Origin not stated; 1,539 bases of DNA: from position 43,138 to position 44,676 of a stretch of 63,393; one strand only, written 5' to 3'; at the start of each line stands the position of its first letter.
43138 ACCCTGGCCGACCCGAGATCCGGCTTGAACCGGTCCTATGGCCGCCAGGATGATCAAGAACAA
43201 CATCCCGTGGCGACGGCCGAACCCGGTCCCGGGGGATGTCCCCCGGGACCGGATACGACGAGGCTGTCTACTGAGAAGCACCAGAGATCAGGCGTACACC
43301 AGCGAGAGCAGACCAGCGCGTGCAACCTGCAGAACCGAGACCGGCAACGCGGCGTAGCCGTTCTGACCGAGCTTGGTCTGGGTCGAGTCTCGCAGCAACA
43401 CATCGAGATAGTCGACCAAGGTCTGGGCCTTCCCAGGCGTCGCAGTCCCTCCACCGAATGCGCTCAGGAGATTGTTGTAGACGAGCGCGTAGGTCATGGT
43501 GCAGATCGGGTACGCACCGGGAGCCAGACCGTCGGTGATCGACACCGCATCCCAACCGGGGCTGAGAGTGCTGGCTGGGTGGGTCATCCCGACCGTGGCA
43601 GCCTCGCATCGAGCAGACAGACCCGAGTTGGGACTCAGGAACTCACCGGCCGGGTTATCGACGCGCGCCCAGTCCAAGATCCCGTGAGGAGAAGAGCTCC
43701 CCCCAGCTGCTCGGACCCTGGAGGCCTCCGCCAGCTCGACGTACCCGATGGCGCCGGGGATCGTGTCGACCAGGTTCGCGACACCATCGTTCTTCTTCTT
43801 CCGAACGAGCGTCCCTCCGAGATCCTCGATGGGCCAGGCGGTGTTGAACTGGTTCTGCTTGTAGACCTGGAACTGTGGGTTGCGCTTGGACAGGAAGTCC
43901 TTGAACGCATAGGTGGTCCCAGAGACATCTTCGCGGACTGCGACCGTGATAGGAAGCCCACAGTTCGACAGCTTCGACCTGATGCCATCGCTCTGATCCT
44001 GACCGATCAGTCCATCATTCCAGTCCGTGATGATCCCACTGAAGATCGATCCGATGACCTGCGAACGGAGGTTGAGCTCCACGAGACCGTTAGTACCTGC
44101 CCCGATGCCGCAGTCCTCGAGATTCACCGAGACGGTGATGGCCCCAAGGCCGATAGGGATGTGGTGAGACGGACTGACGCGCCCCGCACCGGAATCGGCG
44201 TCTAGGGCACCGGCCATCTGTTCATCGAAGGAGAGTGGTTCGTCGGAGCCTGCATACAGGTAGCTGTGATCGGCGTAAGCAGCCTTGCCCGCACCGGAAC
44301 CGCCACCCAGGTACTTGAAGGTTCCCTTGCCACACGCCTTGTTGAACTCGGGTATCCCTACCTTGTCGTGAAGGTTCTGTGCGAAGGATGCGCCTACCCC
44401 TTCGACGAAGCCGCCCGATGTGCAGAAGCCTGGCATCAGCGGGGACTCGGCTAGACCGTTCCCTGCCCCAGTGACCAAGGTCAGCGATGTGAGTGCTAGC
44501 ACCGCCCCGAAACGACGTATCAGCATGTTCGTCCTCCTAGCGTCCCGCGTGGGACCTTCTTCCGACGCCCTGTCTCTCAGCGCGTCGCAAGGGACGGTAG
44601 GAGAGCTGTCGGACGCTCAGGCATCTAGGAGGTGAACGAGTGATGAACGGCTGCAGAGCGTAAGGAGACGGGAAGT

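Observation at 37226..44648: PHO-box-preceded operon: PstS paralogue, giant beta-propeller surface protein and a divergent FtsH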

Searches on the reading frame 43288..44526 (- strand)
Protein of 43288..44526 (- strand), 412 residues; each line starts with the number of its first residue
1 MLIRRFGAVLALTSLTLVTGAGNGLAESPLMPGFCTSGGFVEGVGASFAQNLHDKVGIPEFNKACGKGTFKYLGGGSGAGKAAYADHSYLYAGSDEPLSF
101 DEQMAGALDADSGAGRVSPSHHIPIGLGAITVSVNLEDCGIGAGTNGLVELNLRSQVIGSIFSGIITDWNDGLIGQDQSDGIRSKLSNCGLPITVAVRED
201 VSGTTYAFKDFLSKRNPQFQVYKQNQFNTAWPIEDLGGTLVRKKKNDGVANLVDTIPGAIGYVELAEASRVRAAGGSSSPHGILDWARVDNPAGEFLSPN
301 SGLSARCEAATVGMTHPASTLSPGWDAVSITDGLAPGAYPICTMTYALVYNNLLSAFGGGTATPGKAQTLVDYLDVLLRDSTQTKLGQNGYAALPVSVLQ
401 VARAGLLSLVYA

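Call 3: search_protein_families(library=pfam, proteins=[window:43288-44526:-])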
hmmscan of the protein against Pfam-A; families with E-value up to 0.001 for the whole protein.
window:43288-44526:- (412 aa): 1 family
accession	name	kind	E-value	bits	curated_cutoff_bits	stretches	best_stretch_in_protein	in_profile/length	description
PF12849.12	PBP_like_2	-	3.4e-23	83.2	27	1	41-352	12-248/267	PBP superfamily domain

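Call 6: search_protein_families(library=ncbifam, proteins=[window:43288-44526:-], max_evalue=0.01)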
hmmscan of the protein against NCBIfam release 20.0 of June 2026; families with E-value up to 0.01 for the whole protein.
window:43288-44526:- (412 aa): 3 families
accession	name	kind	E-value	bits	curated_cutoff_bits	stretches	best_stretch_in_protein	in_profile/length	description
TIGR00975.1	3a0107s03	equivalog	1.6e-46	158.9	205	1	42-402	2-307/315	phosphate ABC transporter substrate-binding protein PstS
NF008171.0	PRK10918.1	equivalog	1.6e-18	66.9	339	1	41-270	29-226/346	phosphate ABC transporter substrate-binding protein PstS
TIGR02136.1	ptsS_2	subfamily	0.0017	17.6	206.6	1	43-265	43-219/295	phosphate ABC transporter substrate-binding protein PstS family protein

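Call 25: find_homologous_proteins(query=window:43288-44526:-, max_evalue=1e-20)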
Query window:43288-44526:- (412 aa): 150 proteins with E <= 1e-20 among 8000 candidates; the best 120 are listed.
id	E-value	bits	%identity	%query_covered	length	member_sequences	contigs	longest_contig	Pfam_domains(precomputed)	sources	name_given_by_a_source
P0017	3.6e-272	920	100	100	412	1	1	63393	PF12849.13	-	-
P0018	2.5e-145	503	60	100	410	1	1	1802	PF12849.13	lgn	-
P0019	7.6e-125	435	55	99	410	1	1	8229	PF12849.13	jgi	jgi:phosphate transport system substrate-binding protein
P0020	6.2e-114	399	52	99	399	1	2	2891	PF12849.13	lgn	-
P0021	1.8e-113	398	54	98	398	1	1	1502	PF12849.13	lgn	-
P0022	6.4e-110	386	53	93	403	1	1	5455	PF12849.13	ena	-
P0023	6.7e-109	383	50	100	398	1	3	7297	PF12849.13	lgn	-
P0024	2.1e-107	378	51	94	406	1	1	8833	PF12849.13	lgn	-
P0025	1.5e-105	372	50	98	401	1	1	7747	PF12849.13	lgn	-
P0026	2.5e-101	358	49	99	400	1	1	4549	PF12849.13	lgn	-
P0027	1.0e-100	356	49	94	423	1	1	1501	PF12849.13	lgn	-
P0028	1.2e-100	356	51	93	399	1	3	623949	PF12849.13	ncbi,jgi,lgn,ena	ncbi:MAG TPA: substrate-binding domain-containing protein [Actinomycetota bacterium]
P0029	2.0e-99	351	48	100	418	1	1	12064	PF12849.13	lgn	-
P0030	2.6e-99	351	50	93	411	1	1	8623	PF12849.13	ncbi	-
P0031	1.3e-97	346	48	93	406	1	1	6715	PF12849.13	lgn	-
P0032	8.8e-97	343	48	97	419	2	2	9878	PF12849.13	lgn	-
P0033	9.9e-94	333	49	91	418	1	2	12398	PF12849.13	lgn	-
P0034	2.7e-93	331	48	93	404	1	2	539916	PF12849.13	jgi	jgi:phosphate transport system substrate-binding protein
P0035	5.3e-93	330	50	93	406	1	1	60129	PF12849.13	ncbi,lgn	ncbi:MAG: substrate-binding domain-containing protein [Microthrixaceae bacterium]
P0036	4.8e-85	304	45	98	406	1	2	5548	PF12849.13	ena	-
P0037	4.4e-83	298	46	91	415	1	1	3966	PF12849.13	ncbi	ncbi:MAG: phosphate ABC transporter substrate-binding protein PstS [Actinomycetota bacterium]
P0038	8.6e-83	297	45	93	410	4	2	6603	PF12849.13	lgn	-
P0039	4.7e-71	258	46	86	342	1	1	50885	PF12849.13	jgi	jgi:ABC-type phosphate transport system substrate-binding protein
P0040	2.8e-43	167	33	99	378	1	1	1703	PF12849.13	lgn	-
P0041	4.0e-27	113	33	93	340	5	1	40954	PF01547.31,PF12849.13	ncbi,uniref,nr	ncbi:phosphate ABC transporter substrate-binding protein PstS [Deinococcus sp. DB0503]|uniref:phosph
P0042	1.3e-26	112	35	93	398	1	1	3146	PF01547.31,PF12849.13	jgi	jgi:phosphate transport system substrate-binding protein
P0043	1.7e-26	111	34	95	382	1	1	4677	PF01547.31,PF12849.13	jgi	jgi:phosphate transport system substrate-binding protein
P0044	8.4e-26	109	34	94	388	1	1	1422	PF01547.31,PF12849.13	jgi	jgi:phosphate transport system substrate-binding protein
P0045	1.1e-25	109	34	94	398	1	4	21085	PF01547.31,PF12849.13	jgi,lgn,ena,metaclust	metaclust:\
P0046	3.8e-25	107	32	97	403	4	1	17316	PF01547.31,PF12849.13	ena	-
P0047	5.0e-25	106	33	90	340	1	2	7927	PF01547.31,PF12849.13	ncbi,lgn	ncbi:MAG: phosphate ABC transporter substrate-binding protein PstS [Deinococcota bacterium]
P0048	5.9e-25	106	34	92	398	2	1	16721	PF01547.31,PF12849.13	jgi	jgi:phosphate transport system substrate-binding protein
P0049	6.3e-25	106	32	90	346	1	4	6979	PF01547.31,PF12849.13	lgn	-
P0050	6.9e-25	106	32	90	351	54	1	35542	PF01547.31,PF12849.13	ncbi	-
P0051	8.3e-25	106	34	93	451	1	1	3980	PF01547.31,PF12849.13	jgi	jgi:phosphate transport system substrate-binding protein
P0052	1.2e-24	105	35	94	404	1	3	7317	PF01547.31,PF12849.13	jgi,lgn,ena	jgi:phosphate transport system substrate-binding protein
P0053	1.9e-24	104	32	92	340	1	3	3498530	PF01547.31,PF12849.13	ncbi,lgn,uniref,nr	ncbi:phosphate ABC transporter substrate-binding protein PstS [Deinococcus maricopensis]|uniref:Phos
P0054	2.4e-24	104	33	89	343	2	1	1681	PF12849.13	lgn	-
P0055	3.2e-24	104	33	93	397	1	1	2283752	PF01547.31,PF12849.13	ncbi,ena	-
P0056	3.6e-24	104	31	98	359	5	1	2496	PF12849.13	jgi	jgi:phosphate transport system substrate-binding protein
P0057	3.8e-24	104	30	90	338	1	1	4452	PF01547.31,PF12849.13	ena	-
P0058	4.1e-24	103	33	92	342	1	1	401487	PF01547.31,PF12849.13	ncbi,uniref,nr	ncbi:phosphate binding protein [Deinococcus aerius]|uniref:Phosphate-binding protein n=1 Tax=Deinoco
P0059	4.3e-24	103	35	92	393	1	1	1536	PF01547.31,PF12849.13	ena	-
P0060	5.3e-24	103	32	90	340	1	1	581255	PF01547.31,PF12849.13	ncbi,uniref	ncbi:phosphate ABC transporter substrate-binding protein PstS [Deinococcus aluminii]|uniref:Phosphat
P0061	6.7e-24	103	34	90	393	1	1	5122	PF01547.31,PF12849.13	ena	-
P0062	8.8e-24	102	32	88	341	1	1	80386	PF01547.31,PF12849.13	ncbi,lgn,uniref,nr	ncbi:phosphate ABC transporter substrate-binding protein PstS [Deinococcus aquaedulcis]|uniref:phosp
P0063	8.9e-24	102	33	90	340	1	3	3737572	PF01547.31,PF12849.13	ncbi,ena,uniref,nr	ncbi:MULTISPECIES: phosphate ABC transporter substrate-binding protein PstS [Deinococcus]|uniref:Pho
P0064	9.4e-24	102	30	90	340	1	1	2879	PF01547.31,PF12849.13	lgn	-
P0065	1.1e-23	102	33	92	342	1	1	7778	PF01547.31,PF12849.13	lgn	-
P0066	1.1e-23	102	33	88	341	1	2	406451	PF01547.31,PF12849.13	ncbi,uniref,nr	ncbi:phosphate ABC transporter substrate-binding protein PstS [Deinococcus multiflagellatus]|uniref:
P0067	1.2e-23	102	32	90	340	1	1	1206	PF12727.13,PF12849.13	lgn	-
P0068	1.3e-23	102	32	93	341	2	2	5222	PF01547.31,PF12849.13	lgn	-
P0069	1.4e-23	102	32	90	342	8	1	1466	PF01547.31,PF12849.13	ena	-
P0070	1.8e-23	101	31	90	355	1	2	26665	PF12727.13,PF01547.31,PF12849.13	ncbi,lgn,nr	ncbi:MAG: phosphate ABC transporter substrate-binding protein PstS [Acidobacteria bacterium]|nr:phos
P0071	2.9e-23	101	32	90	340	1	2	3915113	PF01547.31,PF12849.13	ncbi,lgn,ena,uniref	ncbi:phosphate ABC transporter substrate-binding protein PstS [Deinococcus yunweiensis]|uniref:phosp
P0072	2.9e-23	101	31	90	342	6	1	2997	PF01547.31,PF12849.13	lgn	-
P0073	3.4e-23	100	34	90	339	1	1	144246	PF01547.31,PF12849.13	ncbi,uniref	ncbi:phosphate ABC transporter substrate-binding protein PstS [Deinococcus sp. YIM 134068]|uniref:ph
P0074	3.7e-23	100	33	90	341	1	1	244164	PF01547.31,PF12849.13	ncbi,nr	ncbi:phosphate ABC transporter substrate-binding protein PstS [Deinococcus arcticus]|nr:phosphate AB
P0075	4.3e-23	100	31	90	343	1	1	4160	PF01547.31,PF12849.13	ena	-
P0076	5.0e-23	100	33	90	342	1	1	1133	PF01547.31,PF12849.13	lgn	-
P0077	6.2e-23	100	33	90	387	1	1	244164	PF01547.31,PF12849.13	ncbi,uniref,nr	ncbi:phosphate ABC transporter substrate-binding protein PstS [Deinococcus arcticus]|uniref:Phosphat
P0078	6.2e-23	100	33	89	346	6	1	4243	PF01547.31,PF12849.13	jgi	jgi:phosphate transport system substrate-binding protein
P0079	6.6e-23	99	32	90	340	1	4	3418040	PF01547.31,PF12849.13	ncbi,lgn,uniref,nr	ncbi:phosphate transport system substrate-binding protein [Deinococcus metalli]|uniref:Phosphate-bin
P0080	6.7e-23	99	32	90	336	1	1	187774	PF01547.31,PF12849.13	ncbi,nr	ncbi:phosphate-binding protein [Deinococcus metalli]|nr:phosphate-binding protein [Deinococcus metal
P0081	7.7e-23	99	31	90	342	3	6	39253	PF01547.31,PF12849.13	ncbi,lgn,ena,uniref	ncbi:phosphate-binding protein PstS [Deinococcus xinjiangensis]|uniref:Phosphate-binding protein n=1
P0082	7.9e-23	99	32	97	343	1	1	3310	PF12727.13,PF01547.31,PF12849.13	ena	-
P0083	8.3e-23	99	31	93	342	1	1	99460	PF01547.31,PF12849.13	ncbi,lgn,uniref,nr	ncbi:phosphate ABC transporter substrate-binding protein PstS [Deinococcus apachensis]|uniref:phosph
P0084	9.2e-23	99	32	90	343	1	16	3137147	PF12727.13,PF01547.31,PF12849.13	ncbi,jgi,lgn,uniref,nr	ncbi:phosphate ABC transporter substrate-binding protein PstS [Deinococcus gobiensis]|jgi:phosphate 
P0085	9.6e-23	99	31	97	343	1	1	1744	PF01547.31,PF12849.13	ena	-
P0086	9.8e-23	99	32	90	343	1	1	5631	PF12727.13,PF01547.31,PF12849.13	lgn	-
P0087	9.9e-23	99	31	90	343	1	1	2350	PF12727.13,PF01547.31,PF12849.13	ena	-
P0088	1.0e-22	99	32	94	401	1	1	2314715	PF01547.31,PF12849.13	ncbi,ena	-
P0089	1.0e-22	99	30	97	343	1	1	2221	PF12727.13,PF01547.31,PF12849.13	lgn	-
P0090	1.0e-22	99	31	90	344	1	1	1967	PF01547.31,PF12849.13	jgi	-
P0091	1.1e-22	99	31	97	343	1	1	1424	PF01547.31,PF12849.13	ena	-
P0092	1.2e-22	99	31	90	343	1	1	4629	PF12727.13,PF01547.31,PF12849.13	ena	-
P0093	1.3e-22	99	31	90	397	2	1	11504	PF12849.13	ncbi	-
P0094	1.3e-22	98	31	90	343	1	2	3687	PF12727.13,PF01547.31,PF12849.13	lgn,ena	-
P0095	1.3e-22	98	33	90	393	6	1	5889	PF01547.31,PF12849.13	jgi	-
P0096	1.4e-22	98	32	90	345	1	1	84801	PF01547.31,PF12849.13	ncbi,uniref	ncbi:phosphate ABC transporter substrate-binding protein PstS [Deinococcus antarcticus]|uniref:Phosp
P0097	1.4e-22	98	34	90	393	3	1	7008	PF01547.31,PF12849.13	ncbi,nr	ncbi:MAG: phosphate transporter, periplasmic phosphate-binding protein [Myxococcaceae bacterium]|nr:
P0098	1.4e-22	98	31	97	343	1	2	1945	PF01547.31,PF12849.13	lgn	-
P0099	1.5e-22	98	32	90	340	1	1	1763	PF01547.31,PF12849.13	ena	-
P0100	1.5e-22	98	31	87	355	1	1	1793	PF01547.31,PF12849.13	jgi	jgi:phosphate transport system substrate-binding protein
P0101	1.5e-22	98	32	97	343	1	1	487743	PF01547.31,PF12849.13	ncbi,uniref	ncbi:phosphate ABC transporter substrate-binding protein PstS [Deinococcus petrolearius]|uniref:Phos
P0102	1.6e-22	98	32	90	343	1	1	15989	PF12727.13,PF01547.31,PF12849.13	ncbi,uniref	ncbi:phosphate ABC transporter substrate-binding protein PstS [uncultured Deinococcus sp.]|uniref:ph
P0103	1.9e-22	98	33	90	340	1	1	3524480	PF01547.31,PF12849.13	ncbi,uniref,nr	ncbi:phosphate ABC transporter substrate-binding protein PstS [Deinococcus koreensis]|uniref:Phospha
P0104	2.2e-22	98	31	89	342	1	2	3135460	PF01547.31,PF12849.13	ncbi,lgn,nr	ncbi:phosphate ABC transporter substrate-binding protein PstS [Deinococcus aetherius]|nr:phosphate A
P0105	2.2e-22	98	31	90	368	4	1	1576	PF12727.13,PF01547.31,PF12849.13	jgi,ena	-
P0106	2.3e-22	98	34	90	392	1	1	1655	PF01547.31,PF12849.13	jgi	jgi:phosphate transport system substrate-binding protein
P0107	2.3e-22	98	31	89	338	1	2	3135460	PF01547.31,PF12849.13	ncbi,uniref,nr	ncbi:phosphate-binding protein [Deinococcus aetherius]|uniref:Phosphate-binding protein n=2 Tax=Dein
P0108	2.4e-22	98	32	97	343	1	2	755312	PF01547.31,PF12849.13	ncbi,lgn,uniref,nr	ncbi:phosphate ABC transporter substrate-binding protein PstS [Deinococcus sp. Leaf326]|uniref:phosp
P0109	2.8e-22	97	34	88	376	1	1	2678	PF01547.31,PF12849.13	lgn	-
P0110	2.9e-22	97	34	89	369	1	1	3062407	PF01547.31,PF12849.13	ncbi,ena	-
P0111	3.0e-22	97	31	90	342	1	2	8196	PF01547.31,PF12849.13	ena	-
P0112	3.4e-22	97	32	87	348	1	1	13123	PF12727.13,PF01547.31,PF12849.13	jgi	jgi:phosphate transport system substrate-binding protein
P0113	3.7e-22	97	32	97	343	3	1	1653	PF01547.31,PF12849.13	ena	-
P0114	3.7e-22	97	31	90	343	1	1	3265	PF01547.31,PF12849.13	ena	-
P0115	3.8e-22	97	31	90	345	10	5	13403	PF01547.31,PF12849.13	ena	-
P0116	4.1e-22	97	31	90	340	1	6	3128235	PF12849.13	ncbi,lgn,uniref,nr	ncbi:phosphate ABC transporter substrate-binding protein PstS [Deinococcus hopiensis]|uniref:Phospha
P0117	4.4e-22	97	32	90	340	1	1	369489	PF01547.31,PF12849.13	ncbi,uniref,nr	ncbi:phosphate ABC transporter substrate-binding protein PstS [Deinococcus sp. KSM4-11]|uniref:phosp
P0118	4.6e-22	97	32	92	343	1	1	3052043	PF01547.31,PF12849.13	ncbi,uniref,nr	ncbi:phosphate ABC transporter substrate-binding protein PstS [Deinococcus irradiatisoli]|uniref:Pho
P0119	4.6e-22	97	32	97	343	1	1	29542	PF01547.31,PF12849.13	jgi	jgi:phosphate transport system substrate-binding protein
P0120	5.0e-22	97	32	89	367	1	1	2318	PF01547.31,PF12849.13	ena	-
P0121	5.4e-22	96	32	97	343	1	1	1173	PF01547.31,PF12849.13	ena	-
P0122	6.0e-22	96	33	90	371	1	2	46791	PF12727.13,PF01547.31,PF12849.13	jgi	jgi:phosphate transport system substrate-binding protein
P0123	6.5e-22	96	30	94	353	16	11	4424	PF12727.13,PF01547.31,PF12849.13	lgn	-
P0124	7.1e-22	96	31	99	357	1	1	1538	PF01547.31,PF12849.13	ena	-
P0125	7.7e-22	96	32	87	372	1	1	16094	PF01547.31,PF12849.13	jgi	jgi:phosphate transport system substrate-binding protein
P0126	8.5e-22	96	31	90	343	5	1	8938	PF01547.31,PF12849.13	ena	-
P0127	9.4e-22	96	29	90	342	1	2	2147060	PF01547.31,PF12849.13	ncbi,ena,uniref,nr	ncbi:phosphate ABC transporter, periplasmic phosphate-binding protein [Deinococcus proteolyticus MRP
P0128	9.7e-22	96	32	90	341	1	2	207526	PF01547.31,PF12849.13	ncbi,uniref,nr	ncbi:phosphate ABC transporter substrate-binding protein PstS [Deinococcus sp. HMF7620]|uniref:Phosp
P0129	1.0e-21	96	34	90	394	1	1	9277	PF01547.31,PF12849.13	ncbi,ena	-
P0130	1.1e-21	95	32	90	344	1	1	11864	PF01547.31,PF12849.13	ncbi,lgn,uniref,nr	ncbi:phosphate ABC transporter substrate-binding protein PstS [Deinococcus sp. MIMF12]|uniref:Phosph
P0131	1.2e-21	95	32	97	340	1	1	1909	PF01547.31,PF12849.13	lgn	-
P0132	1.5e-21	95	33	77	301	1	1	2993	PF12727.13,PF01547.31,PF12849.13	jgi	jgi:phosphate transport system substrate-binding protein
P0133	1.7e-21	95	34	90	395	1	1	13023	PF01547.31,PF12849.13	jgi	jgi:phosphate transport system substrate-binding protein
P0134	1.9e-21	95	30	90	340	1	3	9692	PF01547.31,PF12849.13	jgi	jgi:phosphate transport system substrate-binding protein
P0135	2.0e-21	95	31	90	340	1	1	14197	PF12849.13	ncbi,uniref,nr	ncbi:phosphate ABC transporter substrate-binding protein PstS [Deinococcus sp.]|uniref:phosphate ABC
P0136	2.2e-21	94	29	90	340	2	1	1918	PF01547.31,PF12849.13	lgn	-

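Call 26: find_encoding_contigs(protein=P0028, flank=10000, max_places=2)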
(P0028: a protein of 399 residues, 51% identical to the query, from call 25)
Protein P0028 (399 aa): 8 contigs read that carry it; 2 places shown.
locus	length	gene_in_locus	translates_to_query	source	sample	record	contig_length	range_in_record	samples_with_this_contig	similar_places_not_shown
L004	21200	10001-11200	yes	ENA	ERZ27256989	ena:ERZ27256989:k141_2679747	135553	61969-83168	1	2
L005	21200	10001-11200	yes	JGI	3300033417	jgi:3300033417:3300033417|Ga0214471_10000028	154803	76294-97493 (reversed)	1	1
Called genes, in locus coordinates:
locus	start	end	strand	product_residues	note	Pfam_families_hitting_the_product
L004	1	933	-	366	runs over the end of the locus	PF21088:MS_channel_1st (weak), PF00924:MS_channel_2nd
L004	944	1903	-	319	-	PF03631:Virul_fac_BrkB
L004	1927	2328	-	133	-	PF01451:LMWPc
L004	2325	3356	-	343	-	PF18306:LDcluster4, PF03641:Lysine_decarbox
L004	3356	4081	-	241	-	PF01895:PhoU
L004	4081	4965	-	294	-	PF00005:ABC_tran, PF02463:SMC_N (faint), PF13401:AAA_22 (faint), PF13304:AAA_21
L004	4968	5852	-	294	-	PF00528:BPD_transp_1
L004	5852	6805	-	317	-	PF00528:BPD_transp_1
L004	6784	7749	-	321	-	PF12849:PBP_like_2, PF12727:PBP_like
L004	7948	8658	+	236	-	PF00072:Response_reg, PF00486:Trans_reg_C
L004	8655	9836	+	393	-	PF00512:HisKA, PF02518:HATPase_c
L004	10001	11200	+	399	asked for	PF12849:PBP_like_2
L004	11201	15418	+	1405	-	-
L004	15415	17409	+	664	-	PF06068:TIP49 (weak), PF00004:AAA, PF17862:AAA_lid_3, PF01434:Peptidase_M41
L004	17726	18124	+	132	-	PF15919:HicB_lk_antitox (faint)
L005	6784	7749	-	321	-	PF12849:PBP_like_2, PF12727:PBP_like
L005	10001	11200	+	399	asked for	PF12849:PBP_like_2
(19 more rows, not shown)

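Call 27: find_encoding_contigs(protein=P0034, flank=10000, max_places=2)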
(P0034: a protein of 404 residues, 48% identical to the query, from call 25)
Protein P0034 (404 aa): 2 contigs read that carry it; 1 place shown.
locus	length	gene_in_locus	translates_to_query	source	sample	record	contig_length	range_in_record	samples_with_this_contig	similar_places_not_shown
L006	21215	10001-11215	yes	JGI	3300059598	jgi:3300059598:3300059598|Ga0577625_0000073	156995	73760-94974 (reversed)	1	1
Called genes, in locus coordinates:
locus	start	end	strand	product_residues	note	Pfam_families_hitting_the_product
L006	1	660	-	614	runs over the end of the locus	PF00009:GTP_EFTU, PF01926:MMR_HSR1 (weak), PF22042:EF-G_D2 (faint), PF03144:GTP_EFTU_D2 (weak), PF00679:EFG_C, PF21018:BipA_C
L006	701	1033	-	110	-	PF12840:HTH_20 (weak), PF01022:HTH_5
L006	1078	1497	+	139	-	PF00903:Glyoxalase, PF13669:Glyoxalase_4 (faint)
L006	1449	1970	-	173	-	PF02870:Methyltransf_1N, PF01035:DNA_binding_1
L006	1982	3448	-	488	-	PF02805:Ada_Zn_binding, PF12833:HTH_18, PF06029:AlkA_N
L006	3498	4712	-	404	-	PF13188:PAS_8 (faint), PF00512:HisKA, PF02518:HATPase_c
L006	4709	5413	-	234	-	PF00072:Response_reg, PF00486:Trans_reg_C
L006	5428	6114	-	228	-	PF01895:PhoU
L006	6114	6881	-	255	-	PF20703:nSTAND1 (faint), PF02463:SMC_N (faint), PF00005:ABC_tran, PF13401:AAA_22 (faint), PF13304:AAA_21 (weak)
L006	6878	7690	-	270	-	PF00528:BPD_transp_1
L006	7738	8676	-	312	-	PF00528:BPD_transp_1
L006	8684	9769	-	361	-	PF12849:PBP_like_2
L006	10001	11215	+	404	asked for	PF12849:PBP_like_2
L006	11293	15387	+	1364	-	PF14870:PSII_BNR (faint)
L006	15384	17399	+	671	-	-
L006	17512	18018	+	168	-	-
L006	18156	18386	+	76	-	PF21234:Phosphatase-like_N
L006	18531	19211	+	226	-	PF00072:Response_reg, PF00486:Trans_reg_C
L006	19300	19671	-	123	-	PF02537:CRCB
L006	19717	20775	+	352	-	PF18306:LDcluster4, PF03641:Lysine_decarbox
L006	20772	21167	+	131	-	PF01451:LMWPc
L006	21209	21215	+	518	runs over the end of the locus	PF00133:tRNA-synt_1, PF01406:tRNA-synt_1e (faint), PF09334:tRNA-synt_1g, PF00133:tRNA-synt_1, PF19303:Anticodon_3 (weak)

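Call 28: find_encoding_contigs(protein=P0035, flank=10000, max_places=2)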
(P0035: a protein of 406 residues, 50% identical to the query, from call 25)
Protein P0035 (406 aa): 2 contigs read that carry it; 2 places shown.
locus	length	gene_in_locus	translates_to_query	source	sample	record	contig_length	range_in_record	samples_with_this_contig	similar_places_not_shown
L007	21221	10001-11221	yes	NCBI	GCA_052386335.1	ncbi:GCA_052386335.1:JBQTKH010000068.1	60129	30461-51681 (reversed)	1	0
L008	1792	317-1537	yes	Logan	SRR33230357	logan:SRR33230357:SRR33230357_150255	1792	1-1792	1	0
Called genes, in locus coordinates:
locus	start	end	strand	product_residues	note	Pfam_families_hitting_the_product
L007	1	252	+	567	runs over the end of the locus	PF01979:Amidohydro_1 (faint), PF07969:Amidohydro_3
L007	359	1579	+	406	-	PF20434:BD-FAE (faint), PF12697:Abhydrolase_6 (weak), PF03583:LIP, PF00326:Peptidase_S9 (faint)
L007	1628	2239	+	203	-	-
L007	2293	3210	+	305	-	PF00892:EamA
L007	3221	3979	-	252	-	-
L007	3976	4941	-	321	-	PF00005:ABC_tran, PF13304:AAA_21 (weak)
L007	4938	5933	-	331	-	-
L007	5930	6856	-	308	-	PF00005:ABC_tran, PF13304:AAA_21 (weak)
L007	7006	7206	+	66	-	PF00313:CSD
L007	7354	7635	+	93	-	-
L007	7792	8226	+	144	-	PF00903:Glyoxalase, PF13468:Glyoxalase_3 (weak), PF13669:Glyoxalase_4 (weak)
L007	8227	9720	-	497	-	PF20254:DMFA2_C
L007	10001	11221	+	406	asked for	PF12849:PBP_like_2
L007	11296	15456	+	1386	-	-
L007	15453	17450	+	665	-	PF06480:FtsH_ext (weak), PF00004:AAA, PF07728:AAA_5 (faint), PF17862:AAA_lid_3, PF01434:Peptidase_M41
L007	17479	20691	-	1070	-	PF02310:B12-binding, PF03308:MeaB, PF01642:MM_CoA_mutase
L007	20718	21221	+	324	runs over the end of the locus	PF14226:DIOX_N, PF03171:2OG-FeII_Oxy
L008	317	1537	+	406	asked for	PF12849:PBP_like_2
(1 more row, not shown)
